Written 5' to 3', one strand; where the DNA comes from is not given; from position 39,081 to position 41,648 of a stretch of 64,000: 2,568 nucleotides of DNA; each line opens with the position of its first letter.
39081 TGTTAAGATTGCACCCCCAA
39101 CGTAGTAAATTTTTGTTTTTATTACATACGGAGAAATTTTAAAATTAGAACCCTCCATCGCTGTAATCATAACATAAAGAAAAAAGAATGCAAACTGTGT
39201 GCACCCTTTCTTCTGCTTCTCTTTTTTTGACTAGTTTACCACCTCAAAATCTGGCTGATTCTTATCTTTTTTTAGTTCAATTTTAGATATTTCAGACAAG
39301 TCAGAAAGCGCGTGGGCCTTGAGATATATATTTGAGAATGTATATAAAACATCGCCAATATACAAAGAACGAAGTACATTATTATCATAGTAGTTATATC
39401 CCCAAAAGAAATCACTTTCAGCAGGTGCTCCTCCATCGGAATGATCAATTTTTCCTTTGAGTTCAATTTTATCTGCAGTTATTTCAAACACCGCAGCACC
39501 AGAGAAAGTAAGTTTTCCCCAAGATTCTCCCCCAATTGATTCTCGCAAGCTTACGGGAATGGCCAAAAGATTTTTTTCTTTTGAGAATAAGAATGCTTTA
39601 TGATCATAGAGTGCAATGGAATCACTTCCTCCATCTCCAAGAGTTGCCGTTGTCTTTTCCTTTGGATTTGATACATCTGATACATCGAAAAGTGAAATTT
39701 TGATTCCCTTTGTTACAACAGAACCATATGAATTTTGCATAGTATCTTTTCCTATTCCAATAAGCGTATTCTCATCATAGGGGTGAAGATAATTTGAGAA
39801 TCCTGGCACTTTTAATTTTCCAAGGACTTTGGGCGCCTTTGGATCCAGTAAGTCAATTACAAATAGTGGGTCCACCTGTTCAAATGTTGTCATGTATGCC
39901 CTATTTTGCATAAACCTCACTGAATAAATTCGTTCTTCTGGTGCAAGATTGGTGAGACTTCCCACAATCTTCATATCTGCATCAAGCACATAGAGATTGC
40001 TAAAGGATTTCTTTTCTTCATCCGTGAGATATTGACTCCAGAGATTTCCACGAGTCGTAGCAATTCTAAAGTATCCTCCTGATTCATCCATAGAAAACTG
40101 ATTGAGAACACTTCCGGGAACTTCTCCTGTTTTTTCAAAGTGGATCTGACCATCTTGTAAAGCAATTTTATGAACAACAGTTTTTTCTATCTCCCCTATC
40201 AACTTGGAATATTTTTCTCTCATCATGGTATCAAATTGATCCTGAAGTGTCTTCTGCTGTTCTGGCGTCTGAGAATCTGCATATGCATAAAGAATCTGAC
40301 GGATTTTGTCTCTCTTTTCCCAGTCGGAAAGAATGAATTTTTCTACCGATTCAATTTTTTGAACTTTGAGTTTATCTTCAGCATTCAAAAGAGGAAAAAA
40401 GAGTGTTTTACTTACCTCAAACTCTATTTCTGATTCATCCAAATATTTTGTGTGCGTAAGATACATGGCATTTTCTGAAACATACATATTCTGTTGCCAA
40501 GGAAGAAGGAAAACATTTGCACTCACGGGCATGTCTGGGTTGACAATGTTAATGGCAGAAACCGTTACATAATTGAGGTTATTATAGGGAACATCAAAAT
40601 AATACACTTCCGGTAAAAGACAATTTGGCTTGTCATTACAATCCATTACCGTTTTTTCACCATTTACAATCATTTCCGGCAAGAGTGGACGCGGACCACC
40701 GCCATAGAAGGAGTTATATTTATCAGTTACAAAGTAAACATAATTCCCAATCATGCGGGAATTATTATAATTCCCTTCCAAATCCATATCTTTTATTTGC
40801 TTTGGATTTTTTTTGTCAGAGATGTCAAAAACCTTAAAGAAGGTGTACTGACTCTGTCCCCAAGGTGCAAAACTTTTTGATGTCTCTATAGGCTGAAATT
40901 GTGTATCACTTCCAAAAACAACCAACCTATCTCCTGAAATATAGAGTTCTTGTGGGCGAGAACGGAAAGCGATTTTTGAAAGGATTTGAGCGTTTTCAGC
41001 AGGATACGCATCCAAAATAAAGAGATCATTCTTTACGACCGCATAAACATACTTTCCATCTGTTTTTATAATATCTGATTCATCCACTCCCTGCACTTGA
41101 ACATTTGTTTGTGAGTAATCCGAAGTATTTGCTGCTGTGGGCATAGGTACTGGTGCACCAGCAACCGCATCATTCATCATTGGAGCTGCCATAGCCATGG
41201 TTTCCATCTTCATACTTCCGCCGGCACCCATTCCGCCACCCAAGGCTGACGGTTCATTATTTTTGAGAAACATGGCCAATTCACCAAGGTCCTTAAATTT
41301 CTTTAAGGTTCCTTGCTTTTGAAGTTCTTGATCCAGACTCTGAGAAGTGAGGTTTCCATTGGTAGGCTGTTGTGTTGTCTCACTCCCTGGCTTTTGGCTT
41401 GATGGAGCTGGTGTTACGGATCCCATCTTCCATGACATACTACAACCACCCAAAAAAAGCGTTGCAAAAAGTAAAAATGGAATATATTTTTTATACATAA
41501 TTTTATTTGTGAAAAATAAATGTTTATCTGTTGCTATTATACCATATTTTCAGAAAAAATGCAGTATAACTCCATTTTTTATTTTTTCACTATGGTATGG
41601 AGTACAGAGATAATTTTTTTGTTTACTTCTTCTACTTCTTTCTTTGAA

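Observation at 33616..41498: Two-gene surface module: a giant lectin/Ig/hydrolase-like protein plus a beta-propeller lipoprotein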

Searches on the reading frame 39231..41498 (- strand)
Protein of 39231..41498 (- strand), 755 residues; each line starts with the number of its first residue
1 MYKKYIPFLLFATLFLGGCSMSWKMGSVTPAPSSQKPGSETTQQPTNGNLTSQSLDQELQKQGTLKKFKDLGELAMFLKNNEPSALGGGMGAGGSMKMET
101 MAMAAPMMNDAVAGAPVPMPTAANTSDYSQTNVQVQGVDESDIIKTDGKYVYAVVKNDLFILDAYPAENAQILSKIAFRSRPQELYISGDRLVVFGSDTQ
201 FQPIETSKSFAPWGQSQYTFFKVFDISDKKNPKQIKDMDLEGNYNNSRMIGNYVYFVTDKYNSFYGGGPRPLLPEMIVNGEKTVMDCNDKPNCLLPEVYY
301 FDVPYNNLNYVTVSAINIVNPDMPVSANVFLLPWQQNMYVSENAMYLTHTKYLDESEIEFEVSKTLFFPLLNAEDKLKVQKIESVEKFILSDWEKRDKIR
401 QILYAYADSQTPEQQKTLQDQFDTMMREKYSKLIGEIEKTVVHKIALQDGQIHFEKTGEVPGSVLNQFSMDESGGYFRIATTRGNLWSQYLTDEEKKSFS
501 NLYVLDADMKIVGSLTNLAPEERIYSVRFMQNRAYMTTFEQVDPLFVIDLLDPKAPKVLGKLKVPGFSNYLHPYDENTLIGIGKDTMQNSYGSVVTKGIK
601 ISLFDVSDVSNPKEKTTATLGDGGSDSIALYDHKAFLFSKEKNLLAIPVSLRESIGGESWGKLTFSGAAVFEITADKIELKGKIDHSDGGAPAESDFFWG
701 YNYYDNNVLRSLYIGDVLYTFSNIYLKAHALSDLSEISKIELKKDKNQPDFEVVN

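Call 3: search_protein_families(library=pfam, proteins=[window:39231-41498:-], max_evalue=0.1)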
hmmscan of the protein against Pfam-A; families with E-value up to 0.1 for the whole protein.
window:39231-41498:- (755 aa): 2 families
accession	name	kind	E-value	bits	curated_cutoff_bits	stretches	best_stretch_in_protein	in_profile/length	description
PF09826.15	Beta_propel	-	3.1e-157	524.8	22.4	1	128-734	1-495/495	Beta propeller domain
PF05494.18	MlaC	-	0.025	14.8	26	1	380-439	24-83/166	MlaC protein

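Call 4: search_protein_families(library=ncbifam, proteins=[window:39231-41498:-], max_evalue=0.1)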
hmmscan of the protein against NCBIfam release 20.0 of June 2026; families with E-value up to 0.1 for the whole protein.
window:39231-41498:- (755 aa): 0 families

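Call 19: find_homologous_proteins(query=window:39231-41498:-, max_evalue=0.001)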
Query window:39231-41498:- (755 aa): 3861 proteins with E <= 0.001 among 8000 candidates; the best 120 are listed.
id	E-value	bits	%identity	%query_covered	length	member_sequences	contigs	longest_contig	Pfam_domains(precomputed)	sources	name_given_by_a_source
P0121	0.0e+0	1062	100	62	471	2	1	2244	PF09826.16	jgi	-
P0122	8.5e-254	862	53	99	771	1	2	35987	PF09826.16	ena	-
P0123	5.6e-252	856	54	99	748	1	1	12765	PF09826.16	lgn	-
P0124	9.2e-251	852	52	100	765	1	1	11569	PF09826.16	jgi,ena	-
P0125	8.5e-249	846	52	100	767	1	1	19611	PF09826.16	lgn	-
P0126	1.2e-248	845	51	99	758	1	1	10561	PF09826.16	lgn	-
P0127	3.4e-248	844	52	100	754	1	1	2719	PF09826.16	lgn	-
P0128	1.1e-247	842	53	93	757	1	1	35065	PF09826.16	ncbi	-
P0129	1.6e-247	842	51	99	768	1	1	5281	PF09826.16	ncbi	-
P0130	4.3e-247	840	52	100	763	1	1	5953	PF09826.16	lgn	-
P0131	5.0e-247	840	51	96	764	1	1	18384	PF09826.16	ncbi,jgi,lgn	-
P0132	9.7e-247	839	52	100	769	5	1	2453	PF09826.16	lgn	-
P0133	1.1e-246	839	52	99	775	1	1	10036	PF09826.16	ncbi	-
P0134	1.5e-246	838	53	100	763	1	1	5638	PF09826.16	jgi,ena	-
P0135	2.3e-246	838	54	92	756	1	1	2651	PF09826.16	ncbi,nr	ncbi:hypothetical protein GF382_03570 [Candidatus Falkowbacteria bacterium]|nr:hypothetical protein 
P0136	5.0e-246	837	52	99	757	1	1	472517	PF09826.16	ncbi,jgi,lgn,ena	ncbi:MAG: beta-propeller domain-containing protein [Patescibacteria group bacterium]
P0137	1.0e-245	836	51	100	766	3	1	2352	PF09826.16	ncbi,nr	ncbi:beta-propeller domain-containing protein [Candidatus Parcubacteria bacterium]|nr:beta-propeller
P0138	1.1e-245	836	53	100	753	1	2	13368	PF09826.16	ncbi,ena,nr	ncbi:beta-propeller domain-containing protein [Candidatus Parcubacteria bacterium]|nr:beta-propeller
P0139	1.4e-245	835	53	99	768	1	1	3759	PF09826.16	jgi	jgi:inhibitor of cysteine peptidase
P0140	2.3e-245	835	52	100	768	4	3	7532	PF09826.16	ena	-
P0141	9.7e-245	833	51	100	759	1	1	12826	PF09826.16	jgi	jgi:uncharacterized secreted protein with C-terminal beta-propeller domain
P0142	2.5e-244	831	53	100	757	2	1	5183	PF09826.16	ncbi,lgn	-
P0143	3.1e-244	831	52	99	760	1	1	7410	PF09826.16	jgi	jgi:uncharacterized secreted protein with C-terminal beta-propeller domain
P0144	4.5e-244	830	52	98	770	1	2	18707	PF09826.16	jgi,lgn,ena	-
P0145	5.3e-244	830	52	99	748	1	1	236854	PF09826.16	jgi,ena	-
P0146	6.0e-244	830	52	98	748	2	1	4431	PF09826.16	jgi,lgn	-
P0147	8.5e-244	829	51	100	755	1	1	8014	PF09826.16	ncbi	ncbi:MAG: beta-propeller domain-containing protein [Bacillota bacterium]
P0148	8.7e-244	829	51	100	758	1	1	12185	PF09826.16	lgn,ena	-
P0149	1.3e-243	829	50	99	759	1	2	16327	PF09826.16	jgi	-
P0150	2.2e-243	828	52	100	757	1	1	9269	PF09826.16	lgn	-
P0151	2.7e-243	828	53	99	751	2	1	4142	PF09826.16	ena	-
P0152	2.8e-243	828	51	99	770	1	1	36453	PF09826.16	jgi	-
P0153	5.1e-243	827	52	99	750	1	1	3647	PF09826.16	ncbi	-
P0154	6.5e-243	826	53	98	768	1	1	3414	PF09826.16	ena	-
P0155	7.2e-243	826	50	100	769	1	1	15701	PF09826.16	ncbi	-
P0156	8.8e-243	826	52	100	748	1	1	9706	PF09826.16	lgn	-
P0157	1.2e-242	826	51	99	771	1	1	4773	PF09826.16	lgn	-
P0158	2.3e-242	825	51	100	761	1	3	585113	PF09826.16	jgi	jgi:inhibitor of cysteine peptidase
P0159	5.3e-242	823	52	100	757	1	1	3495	PF09826.16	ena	-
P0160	1.6e-241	822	52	98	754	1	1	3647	PF09826.16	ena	-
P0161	2.8e-241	821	51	100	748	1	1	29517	PF09826.16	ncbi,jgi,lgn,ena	-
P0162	3.3e-241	821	52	100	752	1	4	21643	PF09826.16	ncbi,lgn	-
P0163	3.6e-241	821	51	100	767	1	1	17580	PF09826.16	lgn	-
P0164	4.4e-241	820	54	99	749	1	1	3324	PF09826.16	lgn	-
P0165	6.1e-241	820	51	100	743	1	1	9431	PF09826.16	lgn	-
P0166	1.7e-240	818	51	98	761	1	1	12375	PF09826.16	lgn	-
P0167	3.5e-240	817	51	96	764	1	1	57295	PF09826.16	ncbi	-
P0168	4.0e-240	817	51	100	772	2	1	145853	PF09826.16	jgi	-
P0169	4.5e-240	817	51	100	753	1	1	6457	PF09826.16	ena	-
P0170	9.1e-240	816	51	99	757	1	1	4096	PF09826.16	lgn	-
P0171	1.3e-239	816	54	93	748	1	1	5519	PF09826.16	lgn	-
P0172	5.7e-239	813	52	100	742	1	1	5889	PF09826.16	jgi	-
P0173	1.1e-238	812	50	98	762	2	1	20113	PF09826.16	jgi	jgi:inhibitor of cysteine peptidase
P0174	8.7e-238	810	51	100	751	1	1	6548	PF09826.16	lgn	-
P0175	1.1e-237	809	52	95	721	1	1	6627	PF09826.16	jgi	-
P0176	1.3e-237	809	50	100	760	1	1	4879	PF09826.16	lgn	-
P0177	1.5e-237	809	52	100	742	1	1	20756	PF09826.16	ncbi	-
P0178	1.6e-237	809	51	98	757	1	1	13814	PF09826.16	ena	-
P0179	1.6e-237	809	51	99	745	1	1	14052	PF09826.16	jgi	jgi:uncharacterized secreted protein with C-terminal beta-propeller domain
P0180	1.8e-237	809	52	100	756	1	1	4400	PF09826.16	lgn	-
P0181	2.2e-237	808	51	100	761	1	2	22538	PF09826.16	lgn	-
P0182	2.5e-237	808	51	99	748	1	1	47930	PF09826.16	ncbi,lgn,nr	ncbi:MAG: beta-propeller domain-containing protein [Patescibacteria group bacterium]|nr:beta-propell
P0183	7.3e-237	806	51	99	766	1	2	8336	PF09826.16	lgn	-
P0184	8.9e-237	806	53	93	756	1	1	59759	PF09826.16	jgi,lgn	jgi:uncharacterized secreted protein with C-terminal beta-propeller domain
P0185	6.8e-236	803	50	100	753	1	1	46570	PF09826.16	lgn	-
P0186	1.7e-235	802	51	98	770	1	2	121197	PF09826.16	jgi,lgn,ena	-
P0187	5.1e-235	800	50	99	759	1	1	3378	PF09826.16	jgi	jgi:inhibitor of cysteine peptidase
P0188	5.7e-235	800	51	96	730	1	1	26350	PF09826.16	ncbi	-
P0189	7.2e-235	800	59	83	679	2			PF09826.16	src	-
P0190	1.5e-234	799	52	98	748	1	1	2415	PF09826.16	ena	-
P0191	1.6e-234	799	52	98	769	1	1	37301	PF09826.16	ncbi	-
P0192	1.7e-234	799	52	99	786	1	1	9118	PF09826.16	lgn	-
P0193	4.2e-234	797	51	100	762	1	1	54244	PF09826.16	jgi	jgi:uncharacterized secreted protein with C-terminal beta-propeller domain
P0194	4.3e-234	797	51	99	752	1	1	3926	PF09826.16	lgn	-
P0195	4.5e-234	797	51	99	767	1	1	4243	PF09826.16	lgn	-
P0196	8.2e-234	796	53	94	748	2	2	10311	PF09826.16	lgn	-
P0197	2.9e-233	795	49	100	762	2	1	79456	PF09826.16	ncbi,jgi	jgi:uncharacterized secreted protein with C-terminal beta-propeller domain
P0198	4.0e-233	794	51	96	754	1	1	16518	PF09826.16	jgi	-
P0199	4.1e-233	794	50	100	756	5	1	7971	PF09826.16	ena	-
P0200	6.7e-233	793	50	100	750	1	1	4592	PF09826.16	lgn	-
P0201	9.5e-233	793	51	99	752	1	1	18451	PF09826.16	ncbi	-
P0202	1.5e-232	792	50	100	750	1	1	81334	PF09826.16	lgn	-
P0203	1.9e-232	792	49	97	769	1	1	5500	PF09826.16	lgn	-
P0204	3.3e-232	791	50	100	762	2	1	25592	PF09826.16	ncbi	-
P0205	3.7e-232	791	49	100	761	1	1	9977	PF09826.16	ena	-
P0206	3.9e-232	791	51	100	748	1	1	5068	PF09826.16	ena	-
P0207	8.6e-232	790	48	100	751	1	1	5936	PF09826.16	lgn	-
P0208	8.7e-232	790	50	100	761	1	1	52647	PF09826.16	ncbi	-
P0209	2.2e-231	788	57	83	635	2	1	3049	PF09826.16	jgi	-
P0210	3.3e-231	788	54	92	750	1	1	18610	PF09826.16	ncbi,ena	ncbi:MAG: beta-propeller domain-containing protein [Candidatus Falkowbacteria bacterium]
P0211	1.2e-230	786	50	96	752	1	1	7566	PF09826.16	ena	-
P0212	1.6e-230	786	50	100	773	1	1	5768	PF09826.16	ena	-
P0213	2.1e-230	785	50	100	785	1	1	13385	PF09826.16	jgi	-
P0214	3.1e-230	785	49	99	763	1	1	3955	PF09826.16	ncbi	-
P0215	3.9e-230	784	51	100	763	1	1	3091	PF09826.16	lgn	-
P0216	5.4e-230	784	51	99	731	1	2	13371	PF09826.16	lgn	-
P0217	1.6e-229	782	49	99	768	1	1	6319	PF09826.16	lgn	-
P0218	3.2e-229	781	50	100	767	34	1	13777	PF09826.16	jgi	-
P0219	3.3e-229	781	49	100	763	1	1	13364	PF09826.16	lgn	-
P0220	3.9e-229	781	49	100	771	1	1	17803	PF09826.16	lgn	-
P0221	4.7e-229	781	51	99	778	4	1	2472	PF09826.16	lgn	-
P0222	9.8e-229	780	51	94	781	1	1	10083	PF09826.16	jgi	-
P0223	3.1e-228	778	51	98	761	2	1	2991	PF09826.16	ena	-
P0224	8.5e-228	777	52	92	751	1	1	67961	PF09826.16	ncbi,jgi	-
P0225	9.3e-228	776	51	94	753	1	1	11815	PF09826.16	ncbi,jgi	-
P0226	9.3e-228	776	51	96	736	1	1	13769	PF09826.16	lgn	-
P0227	9.4e-228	776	51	93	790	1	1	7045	PF09826.16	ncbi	-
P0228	1.2e-227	776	51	97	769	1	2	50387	PF09826.16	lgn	-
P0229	1.6e-227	776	50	100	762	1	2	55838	PF09826.16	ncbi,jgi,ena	-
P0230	6.2e-227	774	48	100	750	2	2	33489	PF09826.16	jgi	jgi:inhibitor of cysteine peptidase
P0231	9.7e-227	773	52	92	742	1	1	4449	PF09826.16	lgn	-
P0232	1.7e-226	772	50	100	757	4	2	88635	PF09826.16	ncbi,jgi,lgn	jgi:uncharacterized secreted protein with C-terminal beta-propeller domain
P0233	5.9e-226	770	55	84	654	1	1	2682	PF09826.16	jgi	jgi:uncharacterized secreted protein with C-terminal beta-propeller domain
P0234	8.8e-226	770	51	92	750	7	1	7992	PF09826.16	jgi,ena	-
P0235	2.9e-225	768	56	85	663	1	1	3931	PF09826.16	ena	-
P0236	7.3e-225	767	49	100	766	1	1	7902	PF09826.16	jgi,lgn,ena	-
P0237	1.1e-224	766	48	99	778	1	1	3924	PF09826.16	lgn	-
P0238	3.2e-224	765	50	99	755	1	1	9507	PF09826.16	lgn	-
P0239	4.8e-224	764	49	100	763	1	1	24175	PF09826.16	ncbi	-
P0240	7.8e-224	763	52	92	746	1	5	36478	PF09826.16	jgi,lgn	-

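Call 21: find_encoding_contigs(protein=P0122, flank=8000, max_places=2)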
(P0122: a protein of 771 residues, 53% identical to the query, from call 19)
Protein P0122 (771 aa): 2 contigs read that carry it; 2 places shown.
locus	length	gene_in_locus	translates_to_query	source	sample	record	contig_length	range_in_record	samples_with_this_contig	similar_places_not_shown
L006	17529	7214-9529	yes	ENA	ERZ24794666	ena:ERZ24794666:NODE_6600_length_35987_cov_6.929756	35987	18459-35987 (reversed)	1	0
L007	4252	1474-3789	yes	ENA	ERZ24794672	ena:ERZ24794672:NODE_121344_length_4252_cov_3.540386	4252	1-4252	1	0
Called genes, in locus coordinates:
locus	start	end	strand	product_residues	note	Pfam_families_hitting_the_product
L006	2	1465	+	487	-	?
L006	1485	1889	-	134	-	-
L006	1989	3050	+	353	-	PF00953:Glycos_transf_4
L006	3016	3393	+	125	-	PF04892:VanZ-LLP1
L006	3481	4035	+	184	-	PF02677:QueH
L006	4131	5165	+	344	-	PF00437:T2SSE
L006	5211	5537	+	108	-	-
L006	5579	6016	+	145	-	PF02580:Tyr_Deacylase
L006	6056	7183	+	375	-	PF18884:TSP3_bac (faint)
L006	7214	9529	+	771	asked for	PF09826:Beta_propel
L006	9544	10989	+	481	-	-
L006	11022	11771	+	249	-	PF01145:Band_7, PF13421:Band_7_1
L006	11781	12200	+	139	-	-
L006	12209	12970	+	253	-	PF18900:DUF5656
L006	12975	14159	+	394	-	PF13180:PDZ_2, PF17820:PDZ_6 (weak)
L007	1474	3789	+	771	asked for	PF09826:Beta_propel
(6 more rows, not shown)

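Call 22: find_encoding_contigs(protein=P0136, flank=8000, max_places=1)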
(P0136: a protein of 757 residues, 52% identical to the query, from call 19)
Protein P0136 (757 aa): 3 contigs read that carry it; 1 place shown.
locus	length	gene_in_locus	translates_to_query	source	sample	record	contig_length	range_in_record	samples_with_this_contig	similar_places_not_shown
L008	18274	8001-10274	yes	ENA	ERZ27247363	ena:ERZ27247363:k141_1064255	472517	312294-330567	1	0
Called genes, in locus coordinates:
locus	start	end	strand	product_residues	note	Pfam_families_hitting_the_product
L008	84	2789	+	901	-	PF00690:Cation_ATPase_N, PF00122:E1-E2_ATPase, PF00702:Hydrolase, PF13246:Cation_ATPase, PF08282:Hydrolase_3 (weak), PF00689:Cation_ATPase_C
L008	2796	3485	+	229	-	-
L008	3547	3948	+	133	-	PF04977:DivIC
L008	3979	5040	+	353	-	PF13623:SurA_N_2, PF13624:SurA_N_3, PF13145:Rotamase_2, PF13616:Rotamase_3, PF00639:Rotamase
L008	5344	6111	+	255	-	PF03330:DPBB_1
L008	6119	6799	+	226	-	PF00005:ABC_tran, PF13401:AAA_22 (weak), PF13304:AAA_21 (faint)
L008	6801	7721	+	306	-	PF18075:FtsX_ECD, PF02687:FtsX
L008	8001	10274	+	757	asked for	PF09826:Beta_propel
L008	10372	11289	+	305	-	PF09863:DUF2090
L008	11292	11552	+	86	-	-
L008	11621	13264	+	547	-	-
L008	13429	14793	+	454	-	PF00753:Lactamase_B, PF23023:Anti-Pycsar_Apyc1 (weak), PF12706:Lactamase_B_2, PF16661:Lactamase_B_6, PF10996:Beta-Casp, PF07521:RMMBL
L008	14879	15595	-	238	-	-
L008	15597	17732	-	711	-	PF02518:HATPase_c, PF00204:DNA_gyraseB, PF01751:Toprim, PF00986:DNA_gyraseB_C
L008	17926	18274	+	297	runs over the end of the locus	-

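Call 23: find_encoding_contigs(protein=P0158, flank=8000, max_places=1)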
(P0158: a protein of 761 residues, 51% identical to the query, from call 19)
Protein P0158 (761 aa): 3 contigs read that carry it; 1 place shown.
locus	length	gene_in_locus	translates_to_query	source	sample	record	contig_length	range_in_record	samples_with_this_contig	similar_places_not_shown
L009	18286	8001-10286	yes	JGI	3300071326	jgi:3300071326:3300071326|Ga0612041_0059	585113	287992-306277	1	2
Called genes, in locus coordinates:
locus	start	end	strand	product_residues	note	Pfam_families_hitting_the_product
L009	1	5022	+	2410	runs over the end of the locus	PF00657:Lipase_GDSL, PF13472:Lipase_GDSL_2, PF11617:Cu-binding_MopE (weak), PF13385:Laminin_G_3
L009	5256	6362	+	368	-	PF13173:AAA_14, PF13635:DUF4143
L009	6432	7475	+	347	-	PF00437:T2SSE, PF13604:AAA_30 (faint)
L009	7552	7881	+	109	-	-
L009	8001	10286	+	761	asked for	PF09826:Beta_propel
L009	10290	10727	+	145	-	-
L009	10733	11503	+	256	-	PF18900:DUF5656 (weak)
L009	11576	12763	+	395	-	PF13180:PDZ_2, PF17820:PDZ_6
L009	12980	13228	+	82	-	-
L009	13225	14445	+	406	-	PF00817:IMS, PF11799:IMS_C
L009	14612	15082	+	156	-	-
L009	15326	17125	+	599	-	PF00009:GTP_EFTU, PF01926:MMR_HSR1 (faint), PF03144:GTP_EFTU_D2, PF22042:EF-G_D2 (faint), PF00679:EFG_C, PF06421:LepA_C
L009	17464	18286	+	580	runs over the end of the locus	PF01368:DHH, PF02272:DHHA1, PF17768:RecJ_OB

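Call 57: predict_structure(alignment_id=A2)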
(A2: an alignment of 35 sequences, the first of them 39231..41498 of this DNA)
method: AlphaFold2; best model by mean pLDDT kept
length: 755 residues; sequences in the alignment: 35
mean_pLDDT: 75.8   pTM: 0.77
mean pLDDT of the five models: 75.8, 74.5, 73.7, 72.1, 70.0
residues with pLDDT >= 90: 264; 70-90: 283; 50-70: 86; < 50: 122
segments of 3 or more residues with pLDDT < 50: 1-11, 14-52, 85-132, 204-214, 746-755
pLDDT, mean of each block of 10 residues (from residue 1): 42 42 34 31 25 72 85 82 43 25 24 23 25 68 92 92 94 90 92 90 47 64 95 92 89 92 59 81 64 75 74 94 89 78 90 87 93 95 86 87 93 94 92 85 92 92 80 91 79 82 95 90 76 76 69 87 57 81 75 72 80 83 82 83 92 66 87 93 88 68 79 94 94 94 59 43
secondary structure, 60 per line:
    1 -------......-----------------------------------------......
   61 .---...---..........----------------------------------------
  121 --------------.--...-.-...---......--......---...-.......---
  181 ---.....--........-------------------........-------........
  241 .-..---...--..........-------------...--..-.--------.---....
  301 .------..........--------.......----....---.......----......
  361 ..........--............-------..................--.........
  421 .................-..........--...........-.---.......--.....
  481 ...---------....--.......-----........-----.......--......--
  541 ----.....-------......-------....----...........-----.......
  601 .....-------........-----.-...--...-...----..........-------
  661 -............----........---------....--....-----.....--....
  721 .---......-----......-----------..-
elements in order (helices of 4 or more, strands of 3 or more residues): H8-13 H55-61 E65-67 H71-80 E138-140 E144-146 E150-155 E158-163 E171-177 E184-188 E191-198 E218-225 E233-241 E248-250 E253-262 E276-278 E297-301 E308-317 E326-332 E337-340 E344-350 H355-370 H373-384 H392-409 H412-437 E439-448 E451-461 E470-473 E476-483 H493-496 E499-505 E511-518 E524-530 E533-538 E545-549 E557-562 E570-573 E578-588 E594-605 E613-620 E637-639 E644-653 E662-673 E678-685 E695-698 E701-704 E710-714 E717-721 E725-730 E736-741
